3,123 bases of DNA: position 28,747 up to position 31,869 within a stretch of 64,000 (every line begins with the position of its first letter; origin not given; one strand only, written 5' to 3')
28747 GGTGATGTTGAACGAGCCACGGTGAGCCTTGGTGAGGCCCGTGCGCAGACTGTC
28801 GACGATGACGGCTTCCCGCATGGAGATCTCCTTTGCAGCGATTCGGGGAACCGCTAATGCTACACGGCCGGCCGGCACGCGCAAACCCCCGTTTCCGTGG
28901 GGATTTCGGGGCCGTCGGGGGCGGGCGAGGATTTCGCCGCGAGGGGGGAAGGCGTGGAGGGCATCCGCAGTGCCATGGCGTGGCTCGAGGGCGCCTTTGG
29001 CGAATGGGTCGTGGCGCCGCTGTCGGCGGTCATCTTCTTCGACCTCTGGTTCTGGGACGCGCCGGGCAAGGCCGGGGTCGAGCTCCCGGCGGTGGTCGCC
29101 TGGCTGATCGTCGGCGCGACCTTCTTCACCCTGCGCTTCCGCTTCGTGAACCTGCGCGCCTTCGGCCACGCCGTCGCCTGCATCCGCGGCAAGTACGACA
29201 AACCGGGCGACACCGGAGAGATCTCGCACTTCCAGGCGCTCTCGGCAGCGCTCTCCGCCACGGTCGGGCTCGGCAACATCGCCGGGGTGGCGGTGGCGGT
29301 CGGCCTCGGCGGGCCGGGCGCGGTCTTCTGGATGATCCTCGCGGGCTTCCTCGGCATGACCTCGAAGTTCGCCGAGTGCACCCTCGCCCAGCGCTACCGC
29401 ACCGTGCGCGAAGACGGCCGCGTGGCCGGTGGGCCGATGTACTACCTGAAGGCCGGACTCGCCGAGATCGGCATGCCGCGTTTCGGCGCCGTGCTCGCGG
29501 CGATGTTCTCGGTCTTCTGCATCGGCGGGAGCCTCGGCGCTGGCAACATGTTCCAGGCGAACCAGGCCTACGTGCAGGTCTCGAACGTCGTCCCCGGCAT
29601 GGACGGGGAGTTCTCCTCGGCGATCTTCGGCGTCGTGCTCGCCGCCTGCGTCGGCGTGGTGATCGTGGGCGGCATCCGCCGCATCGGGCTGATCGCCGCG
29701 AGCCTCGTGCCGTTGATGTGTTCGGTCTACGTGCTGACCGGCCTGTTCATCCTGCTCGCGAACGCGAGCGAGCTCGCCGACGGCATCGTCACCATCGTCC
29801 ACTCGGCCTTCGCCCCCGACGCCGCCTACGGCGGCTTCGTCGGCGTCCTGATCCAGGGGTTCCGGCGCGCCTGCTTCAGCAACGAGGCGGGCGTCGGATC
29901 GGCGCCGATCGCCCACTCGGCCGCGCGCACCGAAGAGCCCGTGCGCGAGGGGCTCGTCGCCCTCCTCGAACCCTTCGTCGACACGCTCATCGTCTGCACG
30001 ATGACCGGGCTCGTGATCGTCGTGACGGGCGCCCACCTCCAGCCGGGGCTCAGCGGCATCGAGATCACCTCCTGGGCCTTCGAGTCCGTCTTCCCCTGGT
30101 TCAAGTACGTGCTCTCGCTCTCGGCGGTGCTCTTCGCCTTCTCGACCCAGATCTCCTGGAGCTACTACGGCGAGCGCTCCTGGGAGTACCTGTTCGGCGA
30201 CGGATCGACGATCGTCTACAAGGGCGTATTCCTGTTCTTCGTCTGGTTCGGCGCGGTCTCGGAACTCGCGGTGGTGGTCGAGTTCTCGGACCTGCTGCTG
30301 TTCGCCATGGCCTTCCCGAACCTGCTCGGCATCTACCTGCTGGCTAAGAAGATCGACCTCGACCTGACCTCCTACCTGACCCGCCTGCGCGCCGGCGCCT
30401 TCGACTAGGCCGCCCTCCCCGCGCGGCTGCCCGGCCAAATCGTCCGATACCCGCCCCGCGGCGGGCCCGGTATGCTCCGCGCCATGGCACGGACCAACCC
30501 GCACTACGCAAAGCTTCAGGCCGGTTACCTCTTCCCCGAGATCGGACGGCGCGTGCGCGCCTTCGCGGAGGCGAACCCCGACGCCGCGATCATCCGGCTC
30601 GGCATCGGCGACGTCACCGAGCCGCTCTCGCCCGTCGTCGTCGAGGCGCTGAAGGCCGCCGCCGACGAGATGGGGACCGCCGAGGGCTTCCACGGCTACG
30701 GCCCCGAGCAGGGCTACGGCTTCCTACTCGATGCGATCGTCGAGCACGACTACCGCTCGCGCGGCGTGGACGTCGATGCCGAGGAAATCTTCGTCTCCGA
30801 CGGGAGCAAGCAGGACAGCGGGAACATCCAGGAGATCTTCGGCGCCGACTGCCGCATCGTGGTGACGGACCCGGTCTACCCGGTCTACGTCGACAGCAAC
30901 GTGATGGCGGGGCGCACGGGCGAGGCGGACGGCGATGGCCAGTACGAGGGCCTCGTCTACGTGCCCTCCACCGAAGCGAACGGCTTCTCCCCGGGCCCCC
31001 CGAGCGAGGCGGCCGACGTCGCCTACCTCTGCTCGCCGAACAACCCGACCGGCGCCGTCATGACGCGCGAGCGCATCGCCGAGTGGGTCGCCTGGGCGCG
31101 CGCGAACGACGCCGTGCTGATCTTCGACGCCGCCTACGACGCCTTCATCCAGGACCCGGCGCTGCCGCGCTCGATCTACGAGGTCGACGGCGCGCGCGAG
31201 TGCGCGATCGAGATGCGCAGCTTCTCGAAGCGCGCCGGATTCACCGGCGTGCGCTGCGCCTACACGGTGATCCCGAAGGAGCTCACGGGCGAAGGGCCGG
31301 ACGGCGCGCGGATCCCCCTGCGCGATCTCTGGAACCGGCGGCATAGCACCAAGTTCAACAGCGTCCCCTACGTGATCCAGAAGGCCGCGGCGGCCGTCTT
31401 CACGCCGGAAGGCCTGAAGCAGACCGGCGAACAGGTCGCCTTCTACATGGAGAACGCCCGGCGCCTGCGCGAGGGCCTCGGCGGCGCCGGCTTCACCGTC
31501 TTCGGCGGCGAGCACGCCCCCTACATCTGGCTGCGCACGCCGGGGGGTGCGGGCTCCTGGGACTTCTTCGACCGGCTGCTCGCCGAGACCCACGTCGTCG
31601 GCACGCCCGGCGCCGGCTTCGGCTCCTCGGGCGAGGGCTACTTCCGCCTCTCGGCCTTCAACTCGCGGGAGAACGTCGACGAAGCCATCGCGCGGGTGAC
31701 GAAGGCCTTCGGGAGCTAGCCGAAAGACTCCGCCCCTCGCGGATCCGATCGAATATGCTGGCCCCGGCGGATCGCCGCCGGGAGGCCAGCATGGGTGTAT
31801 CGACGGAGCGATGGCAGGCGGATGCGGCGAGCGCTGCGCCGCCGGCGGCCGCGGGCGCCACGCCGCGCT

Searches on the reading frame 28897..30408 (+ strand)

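Call 12: search_protein_families(library=pfam, proteins=[window:28897-30408:+], max_evalue=0.01)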
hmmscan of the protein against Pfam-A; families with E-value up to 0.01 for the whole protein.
window:28897-30408:+ (503 aa): 1 family
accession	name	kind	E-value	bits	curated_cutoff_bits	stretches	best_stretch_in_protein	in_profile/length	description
PF01235.23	Na_Ala_symp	-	3e-124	415.7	24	1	104-500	8-386/392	Sodium:alanine symporter family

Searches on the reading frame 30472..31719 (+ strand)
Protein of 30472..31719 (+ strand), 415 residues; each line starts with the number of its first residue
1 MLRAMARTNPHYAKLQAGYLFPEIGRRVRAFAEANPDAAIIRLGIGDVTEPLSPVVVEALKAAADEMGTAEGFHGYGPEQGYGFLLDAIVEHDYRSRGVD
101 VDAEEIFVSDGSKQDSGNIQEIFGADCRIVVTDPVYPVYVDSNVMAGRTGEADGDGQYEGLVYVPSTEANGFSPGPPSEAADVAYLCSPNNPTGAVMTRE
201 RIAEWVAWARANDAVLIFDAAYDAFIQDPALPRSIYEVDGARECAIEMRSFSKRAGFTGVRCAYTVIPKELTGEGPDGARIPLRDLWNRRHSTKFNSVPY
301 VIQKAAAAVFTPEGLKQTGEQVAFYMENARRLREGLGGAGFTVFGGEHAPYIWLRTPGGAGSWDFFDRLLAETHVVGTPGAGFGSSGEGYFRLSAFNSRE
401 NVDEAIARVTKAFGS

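Call 12: search_protein_families(library=pfam, proteins=[window:30472-31719:+], max_evalue=0.01)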
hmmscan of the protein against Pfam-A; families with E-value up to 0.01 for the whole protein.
window:30472-31719:+ (415 aa): 1 family
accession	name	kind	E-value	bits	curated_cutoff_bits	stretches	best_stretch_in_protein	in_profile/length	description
PF00155.27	Aminotran_1_2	-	4.3e-37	128.6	19.7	2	182-409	148-361/361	Aminotransferase class I and II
